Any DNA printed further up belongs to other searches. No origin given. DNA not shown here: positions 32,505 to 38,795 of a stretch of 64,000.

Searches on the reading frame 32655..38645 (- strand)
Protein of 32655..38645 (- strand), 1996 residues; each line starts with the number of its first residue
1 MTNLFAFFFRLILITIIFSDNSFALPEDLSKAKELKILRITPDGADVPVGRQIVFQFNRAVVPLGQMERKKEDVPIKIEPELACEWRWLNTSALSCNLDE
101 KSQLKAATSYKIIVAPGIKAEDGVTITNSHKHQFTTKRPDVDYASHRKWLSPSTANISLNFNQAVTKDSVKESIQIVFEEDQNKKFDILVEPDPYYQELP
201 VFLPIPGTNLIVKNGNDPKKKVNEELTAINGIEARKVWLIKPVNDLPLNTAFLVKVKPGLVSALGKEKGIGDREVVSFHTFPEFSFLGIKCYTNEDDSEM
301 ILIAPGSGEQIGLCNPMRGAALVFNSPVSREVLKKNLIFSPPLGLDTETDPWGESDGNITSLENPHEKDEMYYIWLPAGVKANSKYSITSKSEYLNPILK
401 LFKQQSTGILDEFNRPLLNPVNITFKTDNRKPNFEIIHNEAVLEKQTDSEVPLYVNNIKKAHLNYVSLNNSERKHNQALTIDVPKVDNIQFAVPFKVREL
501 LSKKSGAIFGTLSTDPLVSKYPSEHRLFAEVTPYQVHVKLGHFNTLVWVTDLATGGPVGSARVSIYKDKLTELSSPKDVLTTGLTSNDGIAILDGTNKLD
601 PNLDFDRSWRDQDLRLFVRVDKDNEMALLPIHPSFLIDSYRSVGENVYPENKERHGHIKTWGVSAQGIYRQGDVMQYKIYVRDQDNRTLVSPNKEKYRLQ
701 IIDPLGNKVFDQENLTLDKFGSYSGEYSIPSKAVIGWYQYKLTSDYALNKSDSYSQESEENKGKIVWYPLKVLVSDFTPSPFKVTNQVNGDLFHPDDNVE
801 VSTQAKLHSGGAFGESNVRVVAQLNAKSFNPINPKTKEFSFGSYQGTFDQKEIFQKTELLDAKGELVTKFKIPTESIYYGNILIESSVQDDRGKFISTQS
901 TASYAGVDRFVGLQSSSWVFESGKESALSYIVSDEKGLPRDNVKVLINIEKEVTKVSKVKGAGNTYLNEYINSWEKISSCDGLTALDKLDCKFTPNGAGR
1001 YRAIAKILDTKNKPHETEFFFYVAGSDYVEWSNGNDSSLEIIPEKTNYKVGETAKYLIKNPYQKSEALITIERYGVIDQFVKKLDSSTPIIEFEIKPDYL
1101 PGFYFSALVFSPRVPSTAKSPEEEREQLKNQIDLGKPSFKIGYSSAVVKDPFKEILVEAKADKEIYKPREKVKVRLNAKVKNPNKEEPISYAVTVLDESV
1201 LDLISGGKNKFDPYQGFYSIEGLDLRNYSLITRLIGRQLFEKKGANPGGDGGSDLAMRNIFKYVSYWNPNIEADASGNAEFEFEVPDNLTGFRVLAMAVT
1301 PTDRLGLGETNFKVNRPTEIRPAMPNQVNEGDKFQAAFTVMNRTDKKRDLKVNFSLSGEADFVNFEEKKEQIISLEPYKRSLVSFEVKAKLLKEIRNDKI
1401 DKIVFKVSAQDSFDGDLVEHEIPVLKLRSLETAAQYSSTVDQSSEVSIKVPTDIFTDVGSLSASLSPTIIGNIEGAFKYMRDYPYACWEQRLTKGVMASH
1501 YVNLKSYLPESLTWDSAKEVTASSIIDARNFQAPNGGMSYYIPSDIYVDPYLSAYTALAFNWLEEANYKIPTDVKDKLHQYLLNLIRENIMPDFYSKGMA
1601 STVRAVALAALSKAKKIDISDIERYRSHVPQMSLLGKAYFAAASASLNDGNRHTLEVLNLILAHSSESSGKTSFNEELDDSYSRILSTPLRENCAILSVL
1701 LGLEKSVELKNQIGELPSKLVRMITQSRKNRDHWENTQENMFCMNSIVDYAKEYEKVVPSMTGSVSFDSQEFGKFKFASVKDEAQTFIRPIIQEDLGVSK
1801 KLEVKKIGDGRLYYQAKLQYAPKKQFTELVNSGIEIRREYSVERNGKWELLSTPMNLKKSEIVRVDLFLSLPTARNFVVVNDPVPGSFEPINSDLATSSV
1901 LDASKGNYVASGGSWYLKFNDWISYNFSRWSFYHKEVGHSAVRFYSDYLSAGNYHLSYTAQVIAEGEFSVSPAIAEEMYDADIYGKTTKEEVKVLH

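Call 73: search_protein_families(library=pfam, proteins=[window:32655-38645:-], max_evalue=0.01)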
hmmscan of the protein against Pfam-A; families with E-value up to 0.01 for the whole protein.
window:32655-38645:- (1996 aa): 6 families
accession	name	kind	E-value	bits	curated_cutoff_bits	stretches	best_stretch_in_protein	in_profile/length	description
PF17973.7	bMG10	-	2.2e-23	83.3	26.2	1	1833-1980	1-129/131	Bacterial Alpha-2-macroglobulin MG10 domain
PF00207.28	A2M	-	2.4e-16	59.8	21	1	1266-1353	3-91/92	Alpha-2-macroglobulin family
PF07703.20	A2M_BRD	-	2.1e-14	54.4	22.7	1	1039-1203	1-140/140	Alpha-2-macroglobulin bait region domain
PF01835.25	MG2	-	5.9e-13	49.4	32.8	1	663-752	5-90/96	MG2 domain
PF13205.12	Big_5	-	6.1e-08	33.8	23.6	0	36-136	6-105/105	Bacterial Ig-like domain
PF11974.14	bMG3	-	4e-05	24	34.9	1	536-632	6-86/103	Bacterial alpha-2-macroglobulin MG3 domain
